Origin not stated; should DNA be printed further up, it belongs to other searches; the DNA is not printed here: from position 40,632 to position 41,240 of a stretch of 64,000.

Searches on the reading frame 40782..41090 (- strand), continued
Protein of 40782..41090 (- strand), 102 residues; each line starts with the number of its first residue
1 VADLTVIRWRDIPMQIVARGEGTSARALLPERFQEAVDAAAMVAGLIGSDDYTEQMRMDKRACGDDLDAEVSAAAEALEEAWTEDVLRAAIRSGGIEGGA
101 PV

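Call 74: search_protein_families(library=pfam, proteins=[L082:8317-9255:+, L082:8001-8297:+, L082:6639-7847:-, L082:10248-10886:-, L082:10288-11208:+, L082:11307-12503:+, L082:5898-6626:-], max_evalue=0.001)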
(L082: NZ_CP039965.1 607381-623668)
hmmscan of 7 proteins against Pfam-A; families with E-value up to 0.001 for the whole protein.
L082:8317-9255:+ (312 aa): 0 families

L082:8001-8297:+ (98 aa): 1 family
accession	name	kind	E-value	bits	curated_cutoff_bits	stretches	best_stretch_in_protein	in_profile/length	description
PF13769.11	Virulence_fact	-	6.2e-30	103.8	25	1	7-92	1-81/81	Virulence factor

L082:6639-7847:- (402 aa): 1 family
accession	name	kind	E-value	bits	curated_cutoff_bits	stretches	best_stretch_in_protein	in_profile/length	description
PF02541.22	Ppx-GppA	-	1e-48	166.7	27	1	77-390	2-282/285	Ppx/GppA phosphatase family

L082:10248-10886:- (212 aa): 0 families

L082:10288-11208:+ (306 aa): 1 family
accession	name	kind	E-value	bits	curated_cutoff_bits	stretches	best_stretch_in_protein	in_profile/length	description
PF00892.27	EamA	-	2.1e-26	93.3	28.2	2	14-145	3-134/135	EamA-like transporter family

L082:11307-12503:+ (398 aa): 1 family
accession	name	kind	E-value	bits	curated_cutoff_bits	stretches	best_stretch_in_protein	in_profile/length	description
PF03349.22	Toluene_X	-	5.2e-16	58.6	29.7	1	33-375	49-388/421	Outer membrane protein transport protein (OMPP1/FadL/TodX)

L082:5898-6626:- (242 aa): 2 families
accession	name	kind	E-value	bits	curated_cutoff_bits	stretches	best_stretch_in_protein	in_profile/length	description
PF01728.25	FtsJ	-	9.5e-53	179.2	24.1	1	49-232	1-181/181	FtsJ-like methyltransferase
PF13847.12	Methyltransf_31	-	0.00027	21.1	27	1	69-198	3-114/145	Methyltransferase domain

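Call 88: predict_structure(alignment_id=A4)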
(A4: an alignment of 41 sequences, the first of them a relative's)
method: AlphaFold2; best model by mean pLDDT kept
length: 760 residues; sequences in the alignment: 41
mean_pLDDT: 86.1   pTM: 0.71
mean pLDDT of the five models: 86.1, 85.8, 84.9, 83.7, 83.6
residues with pLDDT >= 90: 411; 70-90: 257; 50-70: 76; < 50: 16
segments of 3 or more residues with pLDDT < 50: 209-214, 752-760
pLDDT, mean of each block of 10 residues (from residue 1): 90 93 91 89 65 82 91 93 84 79 73 84 79 69 84 74 92 83 84 93 67 51 91 97 94 98 94 97 98 97 97 85 94 79 68 82 89 90 93 92 87 65 90 95 92 87 93 89 93 85 61 71 94 88 91 76 90 94 91 90 85 89 92 95 95 77 94 93 90 96 92 86 93 93 81 45
secondary structure, 60 per line:
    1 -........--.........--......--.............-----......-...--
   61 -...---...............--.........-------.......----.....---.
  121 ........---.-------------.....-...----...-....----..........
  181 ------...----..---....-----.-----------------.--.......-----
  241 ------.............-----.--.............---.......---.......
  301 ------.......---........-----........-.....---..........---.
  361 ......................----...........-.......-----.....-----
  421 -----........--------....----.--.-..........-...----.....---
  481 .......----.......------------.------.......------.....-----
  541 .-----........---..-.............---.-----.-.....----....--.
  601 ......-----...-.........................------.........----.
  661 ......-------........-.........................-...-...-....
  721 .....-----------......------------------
elements in order (helices of 4 or more, strands of 3 or more residues): E2-9 E12-20 E23-28 H31-43 H49-54 E56-58 E62-64 H68-82 H85-93 E101-107 E112-116 H121-128 E146-150 E152-154 E159-161 H171-180 E187-189 E199-202 E229-235 H247-259 H268-280 E284-290 E294-300 E307-313 E317-324 E330-337 H339-343 H347-356 H360-382 E390-397 H399-405 H411-415 E426-429 H430-433 E442-445 H455-464 E473-477 E481-487 E492-498 E518-524 E531-535 H547-554 H561-573 H585-589 E594-597 E600-606 E612-614 H616-640 E647-651 H652-655 H660-666 E677-681 H683-693 H695-707 E709-711 H717-725 H737-742

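Call 91: search_protein_families(library=pfam, proteins=[L034:5371-6828:-, L034:3455-5428:-, L034:6842-7327:+, L034:8808-9401:-, L034:9491-10543:-, L034:10563-11561:-, L058:5252-6565:+, L058:906-2243:+, L058:7184-7774:-, L058:2209-2715:-], max_evalue=0.0001)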
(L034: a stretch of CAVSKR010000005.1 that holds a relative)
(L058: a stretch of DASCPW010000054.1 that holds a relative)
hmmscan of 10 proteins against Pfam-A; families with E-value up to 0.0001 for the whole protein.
L034:5371-6828:- (485 aa): 0 families

L034:3455-5428:- (657 aa): 0 families

L034:6842-7327:+ (161 aa): 2 families
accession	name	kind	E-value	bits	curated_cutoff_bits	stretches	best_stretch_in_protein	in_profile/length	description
PF19315.5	MC_hydratase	-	2e-23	83.5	26.5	1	9-156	20-169/353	Mesaconyl-CoA hydratase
PF01575.25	MaoC_dehydratas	-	1.4e-18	67.1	27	1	18-128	6-115/123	MaoC like domain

L034:8808-9401:- (197 aa): 0 families

L034:9491-10543:- (350 aa): 1 family
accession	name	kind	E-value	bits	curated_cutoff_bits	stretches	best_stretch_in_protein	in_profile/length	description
PF11927.14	HODM_asu-like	-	3.4e-66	223.8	25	1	57-328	8-271/273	Haem-dependent oxidative N-demethylase, alpha subunit-like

L034:10563-11561:- (332 aa): 3 families
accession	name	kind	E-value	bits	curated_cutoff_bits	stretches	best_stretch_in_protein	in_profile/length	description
PF22290.1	DmmA-like_N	-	8e-14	52.6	33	1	117-228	11-121/124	Dimethylamine monooxygenase subunit DmmA-like, N-terminal domain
PF00111.32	Fer2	-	1.2e-11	44.8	21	1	252-322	6-75/77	2Fe-2S iron-sulfur cluster binding domain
PF00175.26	NAD_binding_1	-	2.1e-05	25.6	22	0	129-217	1-107/109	Oxidoreductase NAD-binding domain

L058:5252-6565:+ (437 aa): 1 family
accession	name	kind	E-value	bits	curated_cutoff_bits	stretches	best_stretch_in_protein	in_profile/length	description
PF01554.23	MatE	-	2.6e-30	105.7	24.9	2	16-176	1-160/161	MatE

L058:906-2243:+ (445 aa): 0 families

L058:7184-7774:- (196 aa): 1 family
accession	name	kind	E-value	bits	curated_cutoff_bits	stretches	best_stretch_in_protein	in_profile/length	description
PF00171.27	Aldedh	-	1.4e-13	50.7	23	1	69-161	10-102/461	Aldehyde dehydrogenase family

L058:2209-2715:- (168 aa): 2 families
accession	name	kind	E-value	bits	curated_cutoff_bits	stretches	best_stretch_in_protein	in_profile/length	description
PF01127.27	Sdh_cyt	-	3.3e-21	76.1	25.8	1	43-152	1-120/122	Succinate dehydrogenase/Fumarate reductase transmembrane subunit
PF05328.17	CybS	-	2.6e-06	27.6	27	1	59-164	30-117/133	CybS, succinate dehydrogenase cytochrome B small subunit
